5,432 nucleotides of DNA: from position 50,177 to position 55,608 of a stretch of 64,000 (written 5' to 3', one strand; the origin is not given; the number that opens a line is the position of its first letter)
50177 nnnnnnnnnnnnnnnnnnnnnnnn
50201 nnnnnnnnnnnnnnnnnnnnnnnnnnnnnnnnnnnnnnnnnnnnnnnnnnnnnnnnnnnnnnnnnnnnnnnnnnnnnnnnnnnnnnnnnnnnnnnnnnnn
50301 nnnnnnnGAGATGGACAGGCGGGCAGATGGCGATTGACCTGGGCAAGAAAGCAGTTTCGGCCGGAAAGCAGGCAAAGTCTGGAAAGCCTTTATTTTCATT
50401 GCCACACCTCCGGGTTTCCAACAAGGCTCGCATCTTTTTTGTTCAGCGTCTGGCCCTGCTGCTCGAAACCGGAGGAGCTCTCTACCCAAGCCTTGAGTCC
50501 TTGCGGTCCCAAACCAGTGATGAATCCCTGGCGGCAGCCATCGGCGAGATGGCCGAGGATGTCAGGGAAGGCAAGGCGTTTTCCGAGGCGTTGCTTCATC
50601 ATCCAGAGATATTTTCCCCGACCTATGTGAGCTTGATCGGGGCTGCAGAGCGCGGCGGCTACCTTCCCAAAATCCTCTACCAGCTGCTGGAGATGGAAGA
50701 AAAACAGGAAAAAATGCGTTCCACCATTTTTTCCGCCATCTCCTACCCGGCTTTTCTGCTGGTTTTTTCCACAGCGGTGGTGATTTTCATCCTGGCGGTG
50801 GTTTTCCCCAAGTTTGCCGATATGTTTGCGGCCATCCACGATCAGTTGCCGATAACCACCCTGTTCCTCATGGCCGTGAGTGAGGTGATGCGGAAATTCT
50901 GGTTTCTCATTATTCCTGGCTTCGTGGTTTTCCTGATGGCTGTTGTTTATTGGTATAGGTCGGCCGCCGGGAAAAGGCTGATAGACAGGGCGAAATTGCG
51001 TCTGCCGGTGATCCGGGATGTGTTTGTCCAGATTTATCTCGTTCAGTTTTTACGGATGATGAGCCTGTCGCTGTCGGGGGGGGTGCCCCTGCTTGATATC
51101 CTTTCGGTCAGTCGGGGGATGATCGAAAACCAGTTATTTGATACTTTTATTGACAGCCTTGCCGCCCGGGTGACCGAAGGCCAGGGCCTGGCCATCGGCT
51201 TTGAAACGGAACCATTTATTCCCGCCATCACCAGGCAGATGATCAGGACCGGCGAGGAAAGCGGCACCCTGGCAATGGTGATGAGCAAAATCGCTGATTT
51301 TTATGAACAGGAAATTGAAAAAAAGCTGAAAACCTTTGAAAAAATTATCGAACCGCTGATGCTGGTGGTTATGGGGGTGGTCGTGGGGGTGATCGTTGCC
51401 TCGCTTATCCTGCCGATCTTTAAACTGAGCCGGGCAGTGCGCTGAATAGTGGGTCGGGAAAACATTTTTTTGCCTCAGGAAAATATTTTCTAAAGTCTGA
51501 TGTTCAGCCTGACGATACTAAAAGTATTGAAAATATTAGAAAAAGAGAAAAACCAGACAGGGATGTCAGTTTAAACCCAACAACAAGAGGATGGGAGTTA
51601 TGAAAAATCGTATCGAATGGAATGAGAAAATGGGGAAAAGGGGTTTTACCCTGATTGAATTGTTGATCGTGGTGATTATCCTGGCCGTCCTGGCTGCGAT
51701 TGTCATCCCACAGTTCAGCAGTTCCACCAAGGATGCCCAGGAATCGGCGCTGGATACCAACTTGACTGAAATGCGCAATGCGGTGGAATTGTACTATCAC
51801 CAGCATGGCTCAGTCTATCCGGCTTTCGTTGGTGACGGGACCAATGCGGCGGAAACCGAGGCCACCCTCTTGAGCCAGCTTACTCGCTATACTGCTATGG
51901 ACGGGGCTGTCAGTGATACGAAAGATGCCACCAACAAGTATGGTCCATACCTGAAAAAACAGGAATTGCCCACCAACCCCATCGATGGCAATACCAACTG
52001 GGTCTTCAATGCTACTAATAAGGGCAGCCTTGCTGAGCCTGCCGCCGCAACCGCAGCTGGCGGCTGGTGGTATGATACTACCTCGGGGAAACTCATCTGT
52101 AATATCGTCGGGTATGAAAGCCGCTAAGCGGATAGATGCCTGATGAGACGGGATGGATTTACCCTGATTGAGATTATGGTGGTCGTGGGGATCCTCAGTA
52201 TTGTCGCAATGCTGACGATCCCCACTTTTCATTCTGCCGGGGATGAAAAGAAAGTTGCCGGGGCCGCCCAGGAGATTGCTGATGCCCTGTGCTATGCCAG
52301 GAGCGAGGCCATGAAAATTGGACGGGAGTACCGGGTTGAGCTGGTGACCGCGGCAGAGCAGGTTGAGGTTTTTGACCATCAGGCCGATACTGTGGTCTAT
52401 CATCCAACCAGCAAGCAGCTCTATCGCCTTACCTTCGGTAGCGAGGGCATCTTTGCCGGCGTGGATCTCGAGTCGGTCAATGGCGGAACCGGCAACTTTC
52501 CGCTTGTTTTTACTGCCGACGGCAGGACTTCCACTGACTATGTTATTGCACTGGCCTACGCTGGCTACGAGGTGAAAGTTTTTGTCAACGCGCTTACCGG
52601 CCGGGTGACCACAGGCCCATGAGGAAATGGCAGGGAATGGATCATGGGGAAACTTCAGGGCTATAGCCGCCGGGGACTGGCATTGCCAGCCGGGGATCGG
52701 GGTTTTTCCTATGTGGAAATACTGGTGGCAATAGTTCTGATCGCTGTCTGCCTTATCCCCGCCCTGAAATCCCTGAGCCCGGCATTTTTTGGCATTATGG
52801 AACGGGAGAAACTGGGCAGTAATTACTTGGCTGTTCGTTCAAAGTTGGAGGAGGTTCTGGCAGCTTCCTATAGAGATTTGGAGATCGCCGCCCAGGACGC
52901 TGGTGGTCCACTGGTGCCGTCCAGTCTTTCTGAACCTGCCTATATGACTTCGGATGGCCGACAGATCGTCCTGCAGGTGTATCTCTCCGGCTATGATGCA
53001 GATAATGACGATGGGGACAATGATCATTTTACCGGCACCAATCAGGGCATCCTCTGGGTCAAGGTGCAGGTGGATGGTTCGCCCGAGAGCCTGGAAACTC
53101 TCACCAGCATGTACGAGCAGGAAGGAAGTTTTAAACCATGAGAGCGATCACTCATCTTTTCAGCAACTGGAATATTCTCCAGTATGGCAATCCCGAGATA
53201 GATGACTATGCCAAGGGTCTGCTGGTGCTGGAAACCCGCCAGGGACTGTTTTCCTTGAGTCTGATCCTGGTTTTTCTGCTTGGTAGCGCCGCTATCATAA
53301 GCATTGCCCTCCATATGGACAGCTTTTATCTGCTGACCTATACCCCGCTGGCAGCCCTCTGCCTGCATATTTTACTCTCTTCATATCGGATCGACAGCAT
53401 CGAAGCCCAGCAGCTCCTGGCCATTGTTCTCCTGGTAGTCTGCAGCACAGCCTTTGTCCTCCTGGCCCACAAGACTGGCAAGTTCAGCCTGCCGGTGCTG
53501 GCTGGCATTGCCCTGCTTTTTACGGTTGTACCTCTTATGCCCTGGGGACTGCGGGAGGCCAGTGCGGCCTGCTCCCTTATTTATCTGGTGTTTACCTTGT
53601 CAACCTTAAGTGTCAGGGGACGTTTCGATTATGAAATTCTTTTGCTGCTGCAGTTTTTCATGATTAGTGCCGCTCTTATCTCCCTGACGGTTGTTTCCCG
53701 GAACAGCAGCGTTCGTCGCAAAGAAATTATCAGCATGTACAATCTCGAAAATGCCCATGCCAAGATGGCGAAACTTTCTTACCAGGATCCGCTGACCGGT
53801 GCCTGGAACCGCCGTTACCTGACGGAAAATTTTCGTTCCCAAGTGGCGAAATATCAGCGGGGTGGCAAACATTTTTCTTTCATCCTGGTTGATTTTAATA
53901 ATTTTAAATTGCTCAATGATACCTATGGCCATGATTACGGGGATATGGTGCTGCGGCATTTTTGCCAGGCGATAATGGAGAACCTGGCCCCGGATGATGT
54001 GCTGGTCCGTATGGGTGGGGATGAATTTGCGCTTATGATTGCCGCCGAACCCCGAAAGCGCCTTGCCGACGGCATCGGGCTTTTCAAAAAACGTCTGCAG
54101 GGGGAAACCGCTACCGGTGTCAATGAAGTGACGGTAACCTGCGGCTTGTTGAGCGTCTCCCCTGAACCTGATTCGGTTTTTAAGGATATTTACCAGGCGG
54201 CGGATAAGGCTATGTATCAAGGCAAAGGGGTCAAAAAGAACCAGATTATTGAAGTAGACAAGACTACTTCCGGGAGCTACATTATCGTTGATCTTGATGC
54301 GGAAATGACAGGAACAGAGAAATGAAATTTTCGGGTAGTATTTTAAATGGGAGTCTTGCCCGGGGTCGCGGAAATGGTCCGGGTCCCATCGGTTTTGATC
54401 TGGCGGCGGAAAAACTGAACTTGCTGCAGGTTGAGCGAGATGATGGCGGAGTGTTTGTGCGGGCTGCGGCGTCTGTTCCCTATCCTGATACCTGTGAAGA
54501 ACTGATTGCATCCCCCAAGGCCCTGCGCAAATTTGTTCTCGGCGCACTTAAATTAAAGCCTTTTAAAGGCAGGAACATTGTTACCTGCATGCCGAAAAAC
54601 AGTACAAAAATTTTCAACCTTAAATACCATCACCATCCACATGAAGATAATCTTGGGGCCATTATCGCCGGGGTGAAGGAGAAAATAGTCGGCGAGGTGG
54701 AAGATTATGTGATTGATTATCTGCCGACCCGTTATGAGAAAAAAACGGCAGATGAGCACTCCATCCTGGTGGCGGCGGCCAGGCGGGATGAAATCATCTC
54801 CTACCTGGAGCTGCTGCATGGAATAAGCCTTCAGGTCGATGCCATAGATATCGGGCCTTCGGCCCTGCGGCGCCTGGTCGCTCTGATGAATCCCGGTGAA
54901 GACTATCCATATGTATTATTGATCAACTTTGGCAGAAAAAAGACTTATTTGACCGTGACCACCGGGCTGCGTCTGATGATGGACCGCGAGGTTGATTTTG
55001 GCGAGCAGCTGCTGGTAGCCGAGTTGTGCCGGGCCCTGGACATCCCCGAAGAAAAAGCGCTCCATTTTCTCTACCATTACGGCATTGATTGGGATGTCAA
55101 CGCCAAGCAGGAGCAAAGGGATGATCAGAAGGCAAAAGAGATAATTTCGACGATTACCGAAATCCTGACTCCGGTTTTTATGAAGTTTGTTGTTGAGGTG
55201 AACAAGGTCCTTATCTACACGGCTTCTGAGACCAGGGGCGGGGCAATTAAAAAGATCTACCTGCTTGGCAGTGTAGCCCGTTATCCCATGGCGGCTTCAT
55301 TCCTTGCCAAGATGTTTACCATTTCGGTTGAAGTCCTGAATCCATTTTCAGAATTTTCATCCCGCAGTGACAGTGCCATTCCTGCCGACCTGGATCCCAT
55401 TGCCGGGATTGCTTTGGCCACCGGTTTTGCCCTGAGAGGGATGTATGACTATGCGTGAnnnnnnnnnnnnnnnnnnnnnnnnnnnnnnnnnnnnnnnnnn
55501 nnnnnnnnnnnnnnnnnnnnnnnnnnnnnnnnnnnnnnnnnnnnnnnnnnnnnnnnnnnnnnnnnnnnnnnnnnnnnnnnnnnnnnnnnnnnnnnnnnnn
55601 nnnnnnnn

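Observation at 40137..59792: Candidate new system: a glycan-engaging type IV filament machine with built-in signalling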

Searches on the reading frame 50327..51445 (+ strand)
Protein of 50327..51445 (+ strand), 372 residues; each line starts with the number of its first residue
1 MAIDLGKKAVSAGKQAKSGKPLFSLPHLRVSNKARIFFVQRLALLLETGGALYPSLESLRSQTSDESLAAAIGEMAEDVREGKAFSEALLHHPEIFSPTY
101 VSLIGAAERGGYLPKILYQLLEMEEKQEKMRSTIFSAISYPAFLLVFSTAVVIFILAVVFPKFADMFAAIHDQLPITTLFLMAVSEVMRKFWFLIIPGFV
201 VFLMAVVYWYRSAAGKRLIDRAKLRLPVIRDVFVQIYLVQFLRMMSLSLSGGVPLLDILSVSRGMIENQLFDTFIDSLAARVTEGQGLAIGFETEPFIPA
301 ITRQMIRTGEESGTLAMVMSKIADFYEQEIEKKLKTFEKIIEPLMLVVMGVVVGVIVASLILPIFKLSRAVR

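Call 3: search_protein_families(library=pfam, proteins=[window:50327-51445:+], max_evalue=0.01)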
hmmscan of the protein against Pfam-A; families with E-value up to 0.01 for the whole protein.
window:50327-51445:+ (372 aa): 1 family
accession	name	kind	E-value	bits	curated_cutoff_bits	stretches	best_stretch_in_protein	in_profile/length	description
PF00482.28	T2SSF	-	8.8e-50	168.3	25.2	2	241-363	1-125/125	Type II secretion system (T2SS), protein F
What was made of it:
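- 50327..51445 (+): g08, platform protein (PilC/GspF). T2SSF x2, 168 bits (call 3).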

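Call 5: search_protein_families(library=ncbifam, proteins=[window:50327-51445:+], max_evalue=0.01)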
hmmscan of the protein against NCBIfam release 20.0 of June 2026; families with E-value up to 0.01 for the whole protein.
window:50327-51445:+ (372 aa): 7 families
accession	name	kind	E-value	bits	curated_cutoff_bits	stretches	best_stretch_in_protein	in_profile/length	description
TIGR02120.1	GspF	equivalog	1.2e-85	288.2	424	1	9-370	42-400/401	type II secretion system inner membrane protein GspF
NF052607.1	T4PiliAsmPilCThrm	equivalog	3.3e-72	243.8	700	1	33-367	66-400/406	type IV pilus assembly protein PilC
NF007861.0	PRK10573.1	equivalog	2.7e-66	224.3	401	1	32-371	58-398/401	protein transport protein HofC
NF052606.1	T4PiliAsmPilCMyx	equivalog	5.5e-65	219.8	700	1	24-371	70-418/419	type IV pilus assembly protein PilC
NF047826.1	T3SSXpsF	equivalog_domain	2.2e-54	184.8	650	1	12-371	47-404/405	type II secretion system protein XpsF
NF041012.2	T4P_ComGB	equivalog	1.9e-39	135.9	240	1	35-367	3-330/332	competence type IV pilus assembly protein ComGB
NF045751.1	MPN385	equivalog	0.00038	21.1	120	1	304-367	36-99/105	MPN385 family protein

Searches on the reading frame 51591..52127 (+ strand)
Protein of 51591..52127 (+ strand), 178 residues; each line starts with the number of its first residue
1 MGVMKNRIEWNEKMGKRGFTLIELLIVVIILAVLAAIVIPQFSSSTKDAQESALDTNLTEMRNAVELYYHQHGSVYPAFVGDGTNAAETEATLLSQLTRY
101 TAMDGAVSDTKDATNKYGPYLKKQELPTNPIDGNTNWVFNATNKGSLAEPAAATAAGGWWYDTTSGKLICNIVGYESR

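Call 3: search_protein_families(library=pfam, proteins=[window:51591-52127:+], max_evalue=0.01)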
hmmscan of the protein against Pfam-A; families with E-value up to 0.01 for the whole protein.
window:51591-52127:+ (178 aa): 3 families
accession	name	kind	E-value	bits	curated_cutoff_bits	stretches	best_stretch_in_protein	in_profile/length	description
PF07963.17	N_methyl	-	3.6e-08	33.1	21.2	1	14-38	2-26/27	Prokaryotic N-terminal methylation motif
PF07419.17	PilM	-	0.0078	16.6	25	0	98-149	44-92/136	PilM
PF14221.11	DUF4330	-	0.008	16.8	27.6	0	19-88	14-82/167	Domain of unknown function (DUF4330)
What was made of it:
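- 51591..52127 (+): g09, major pilin (178-aa prepilin, KRG|FTLIELL). N_methyl 33.1 bits (call 3).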

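Call 5: search_protein_families(library=ncbifam, proteins=[window:51591-52127:+], max_evalue=0.01)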
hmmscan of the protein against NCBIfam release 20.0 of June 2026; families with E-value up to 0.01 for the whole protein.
window:51591-52127:+ (178 aa): 12 families
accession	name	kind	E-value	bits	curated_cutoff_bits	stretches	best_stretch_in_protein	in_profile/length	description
TIGR01710.1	typeII_sec_gspG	equivalog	6.2e-12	45.7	88.85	1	17-78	1-61/134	type II secretion system major pseudopilin GspG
NF007862.0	PRK10574.1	equivalog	2.4e-09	37.5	138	1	15-84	3-72/145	prepilin peptidase-dependent pilin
NF041775.1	typeIV_PilA_Myxo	equivalog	2.7e-09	37.3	400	1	16-70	10-64/214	type IV pilin protein PilA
TIGR02532.1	IV_pilin_GFxxxE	domain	1.7e-08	34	16.3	1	16-39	1-24/24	prepilin-type N-terminal cleavage/methylation domain-containing protein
NF040999.1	pilin_ComGC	equivalog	4.2e-08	33.3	75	1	17-72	2-57/84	competence type IV pilus major pilin ComGC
NF041013.1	T4P_ComGE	equivalog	3.6e-07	30.2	49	1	16-57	3-44/83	competence type IV pilus minor pilin ComGE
TIGR01708.2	typeII_sec_gspH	equivalog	8.7e-07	29.1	80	1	17-54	2-41/169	type II secretion system minor pseudopilin GspH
TIGR02596.1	TIGR02596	subfamily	0.00012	22.2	70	1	19-60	1-42/196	Verru_Chthon cassette protein D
NF040982.1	ComGD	equivalog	0.00022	21.6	70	1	16-51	1-36/139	competence type IV pilus minor pilin ComGD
TIGR02599.1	TIGR02599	subfamily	0.0025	17.1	256.5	1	18-64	1-48/361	Verru_Chthon cassette protein C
NF007800.0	PRK10506.1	equivalog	0.0029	17.4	158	1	15-39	7-31/163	prepilin peptidase-dependent protein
TIGR02523.1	type_IV_pilV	equivalog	0.0069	16.9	52.2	1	17-59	2-47/139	type IV pilus modification protein PilV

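Call 46: search_solved_structures(query=window:51591-52127:+, max_evalue=1)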
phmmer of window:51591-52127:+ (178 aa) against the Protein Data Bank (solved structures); distinct sequences matched with E-value up to 1: 25.
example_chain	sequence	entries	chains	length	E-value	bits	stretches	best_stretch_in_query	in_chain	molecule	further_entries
9egp_A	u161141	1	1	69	3.4e-12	49.9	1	14-76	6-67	Geopilin domain 1 protein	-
7tgg_A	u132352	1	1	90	2.4e-10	43.9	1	13-71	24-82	Geopilin domain 1 protein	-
2m7g_A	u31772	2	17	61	2.1e-08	37.6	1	19-71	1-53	Geopilin domain 1 protein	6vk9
5kua_A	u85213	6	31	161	3.6e-07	33.6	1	19-158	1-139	pilin | Neisseria meningitidis PilE variant SB-GATDH | Neisseria meningitidis PilE, SB-DATDH variant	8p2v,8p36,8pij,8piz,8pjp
8p3b_A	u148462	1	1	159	8.1e-07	32.4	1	19-138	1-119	Fimbrial protein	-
8pfb_G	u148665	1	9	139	4.6e-06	30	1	19-69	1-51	Type IV pilin PilE1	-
2hi2_A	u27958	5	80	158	1.3e-05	28.5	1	19-77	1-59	Fimbrial protein | PilA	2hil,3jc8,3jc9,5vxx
1ay2_A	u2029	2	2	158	1.9e-05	27.9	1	19-74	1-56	TYPE 4 PILIN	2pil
6gv9_A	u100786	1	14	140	2.1e-05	27.8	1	19-109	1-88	Prepilin peptidase-dependent protein D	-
9lab_B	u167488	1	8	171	2.5e-05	27.6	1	16-64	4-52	MSHA major pilin subunit MshA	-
6xxd_A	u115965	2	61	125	3.2e-05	27.2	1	19-74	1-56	PilA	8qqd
5wda_A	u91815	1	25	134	4e-05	26.9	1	19-78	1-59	General secretion pathway protein G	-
8tj2_C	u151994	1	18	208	5.2e-05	26.6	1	19-72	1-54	Type IV major pilin protein PilA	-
8qqj_J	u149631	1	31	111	8.5e-05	25.9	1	19-67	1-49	Type IV narrow pilus major component PilA5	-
6xxe_A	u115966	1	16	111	8.6e-05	25.8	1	19-67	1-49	Uncharacterized protein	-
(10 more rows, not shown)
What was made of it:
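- Checked: The best solved-structure matches are Geobacter PilA-N and Neisseria PilE (call 46).
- Tried and rejected: Rejected the 'GspG-like major pilin' label (calls 5, 46).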

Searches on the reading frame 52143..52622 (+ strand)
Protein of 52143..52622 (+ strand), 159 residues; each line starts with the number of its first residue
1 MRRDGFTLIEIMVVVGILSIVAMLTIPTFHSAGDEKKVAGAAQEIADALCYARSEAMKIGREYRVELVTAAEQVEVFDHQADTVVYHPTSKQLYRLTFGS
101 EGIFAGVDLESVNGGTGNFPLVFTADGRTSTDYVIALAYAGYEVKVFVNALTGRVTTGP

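Call 4: search_protein_families(library=pfam, proteins=[window:52143-52622:+], max_evalue=0.01)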
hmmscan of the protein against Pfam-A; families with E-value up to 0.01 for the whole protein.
window:52143-52622:+ (159 aa): 2 families
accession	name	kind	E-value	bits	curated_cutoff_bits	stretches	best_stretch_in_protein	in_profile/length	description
PF07963.17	N_methyl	-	4.8e-07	29.5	21.2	1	2-24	3-25/27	Prokaryotic N-terminal methylation motif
PF12019.13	GspH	-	1.2e-05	26.2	21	1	41-150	1-106/108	Type II transport protein GspH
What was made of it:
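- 52143..52622 (+): g10, GspH/FimU-like minor pilin. PF12019 GspH 26.2 bits and N_methyl (call 4).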

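Call 5: search_protein_families(library=ncbifam, proteins=[window:52143-52622:+], max_evalue=0.01)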
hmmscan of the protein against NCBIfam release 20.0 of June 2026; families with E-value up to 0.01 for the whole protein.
window:52143-52622:+ (159 aa): 11 families
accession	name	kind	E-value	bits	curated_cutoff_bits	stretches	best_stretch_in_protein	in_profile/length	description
TIGR01708.2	typeII_sec_gspH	equivalog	2.3e-10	40.7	80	1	4-83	2-81/169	type II secretion system minor pseudopilin GspH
NF047827.1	T3SSXpsH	equivalog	2.5e-07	30.6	160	1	5-83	2-80/145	type II secretion system protein XpsH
TIGR02532.1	IV_pilin_GFxxxE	domain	2.8e-07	30.1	16.3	1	4-25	2-23/24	prepilin-type N-terminal cleavage/methylation domain-containing protein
TIGR02596.1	TIGR02596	subfamily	2.9e-07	30.8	70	1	6-69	1-64/196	Verru_Chthon cassette protein D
NF007800.0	PRK10506.1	equivalog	1.4e-06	28.2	158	1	2-73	7-78/163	prepilin peptidase-dependent protein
TIGR01710.1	typeII_sec_gspG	equivalog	2e-06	27.9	88.85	1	5-46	2-43/134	type II secretion system major pseudopilin GspG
NF007862.0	PRK10574.1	equivalog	2.7e-06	27.6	138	1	2-30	3-31/145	prepilin peptidase-dependent pilin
NF040982.1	ComGD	equivalog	3.7e-06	27.4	70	1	4-86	2-82/139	competence type IV pilus minor pilin ComGD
NF040999.1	pilin_ComGC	equivalog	3.7e-06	27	75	1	4-35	2-33/84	competence type IV pilus major pilin ComGC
NF041013.1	T4P_ComGE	equivalog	4.9e-06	26.5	49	1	5-80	5-82/83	competence type IV pilus minor pilin ComGE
NF041775.1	typeIV_PilA_Myxo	equivalog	1.6e-05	25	400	1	2-37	9-44/214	type IV pilin protein PilA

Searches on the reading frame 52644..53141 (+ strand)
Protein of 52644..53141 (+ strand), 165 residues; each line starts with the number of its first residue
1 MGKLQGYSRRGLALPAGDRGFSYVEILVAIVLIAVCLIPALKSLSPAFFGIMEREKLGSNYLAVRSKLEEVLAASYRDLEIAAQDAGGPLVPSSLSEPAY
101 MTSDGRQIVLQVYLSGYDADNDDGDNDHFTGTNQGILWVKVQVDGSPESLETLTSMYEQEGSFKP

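Call 4: search_protein_families(library=pfam, proteins=[window:52644-53141:+], max_evalue=0.01)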
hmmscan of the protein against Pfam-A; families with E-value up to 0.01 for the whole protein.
window:52644-53141:+ (165 aa): 1 family
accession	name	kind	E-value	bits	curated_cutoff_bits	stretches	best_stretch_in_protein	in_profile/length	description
PF07963.17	N_methyl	-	0.0045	17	21.2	1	18-40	4-26/27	Prokaryotic N-terminal methylation motif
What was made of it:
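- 52644..53141 (+): g11, PilV/GspI-position minor pilin (DRG|FSYVEIL). Weak N_methyl match (call 4).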

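Call 5: search_protein_families(library=ncbifam, proteins=[window:52644-53141:+], max_evalue=0.01)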
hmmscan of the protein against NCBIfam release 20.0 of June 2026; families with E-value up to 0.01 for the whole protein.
window:52644-53141:+ (165 aa): 0 families

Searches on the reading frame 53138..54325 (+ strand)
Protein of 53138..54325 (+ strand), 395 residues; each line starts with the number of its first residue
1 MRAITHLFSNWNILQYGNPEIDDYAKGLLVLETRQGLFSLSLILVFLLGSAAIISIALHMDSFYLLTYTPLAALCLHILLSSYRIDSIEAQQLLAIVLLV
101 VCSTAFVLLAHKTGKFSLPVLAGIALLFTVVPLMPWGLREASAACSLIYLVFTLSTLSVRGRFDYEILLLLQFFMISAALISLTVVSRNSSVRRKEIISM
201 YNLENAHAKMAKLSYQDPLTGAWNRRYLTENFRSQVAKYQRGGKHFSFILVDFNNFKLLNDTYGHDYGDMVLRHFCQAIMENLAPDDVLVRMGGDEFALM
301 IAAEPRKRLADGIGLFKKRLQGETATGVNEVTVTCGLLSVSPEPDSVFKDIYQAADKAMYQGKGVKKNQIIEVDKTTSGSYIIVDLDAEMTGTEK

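Call 4: search_protein_families(library=pfam, proteins=[window:53138-54325:+], max_evalue=0.01)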
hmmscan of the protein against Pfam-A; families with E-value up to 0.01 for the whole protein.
window:53138-54325:+ (395 aa): 1 family
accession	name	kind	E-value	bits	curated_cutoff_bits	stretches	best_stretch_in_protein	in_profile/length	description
PF00990.26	GGDEF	-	9.8e-35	120.1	23.8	1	215-369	2-161/161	Diguanylate cyclase, GGDEF domain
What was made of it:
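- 53138..54325 (+): g12, membrane-anchored diguanylate cyclase (about 5 TM plus GGDEF). Always sits directly upstream of pilM. GGDEF 120 bits (call 4).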

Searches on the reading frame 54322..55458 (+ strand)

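Call 4: search_protein_families(library=pfam, proteins=[window:54322-55458:+], max_evalue=0.01)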
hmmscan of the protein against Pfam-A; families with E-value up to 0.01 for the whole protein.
window:54322-55458:+ (378 aa): 1 family
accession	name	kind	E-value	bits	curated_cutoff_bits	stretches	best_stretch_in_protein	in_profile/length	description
PF11104.14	PilM_2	-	2.3e-21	76.5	27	1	24-373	1-339/340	Type IV pilus assembly protein PilM;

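Call 5: search_protein_families(library=ncbifam, proteins=[window:54322-55458:+], max_evalue=0.01)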
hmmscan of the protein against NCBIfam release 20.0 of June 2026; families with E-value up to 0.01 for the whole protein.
window:54322-55458:+ (378 aa): 2 families
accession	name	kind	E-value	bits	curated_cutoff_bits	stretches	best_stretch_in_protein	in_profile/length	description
TIGR01175.1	pilM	subfamily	3.6e-19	69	133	1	23-374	6-348/348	type IV pilus assembly protein PilM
NF045709.1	Amuc_1101_fam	equivalog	1.1e-09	37.7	650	1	140-346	124-322/608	Amuc_1101 family PilM-like pilus complex protein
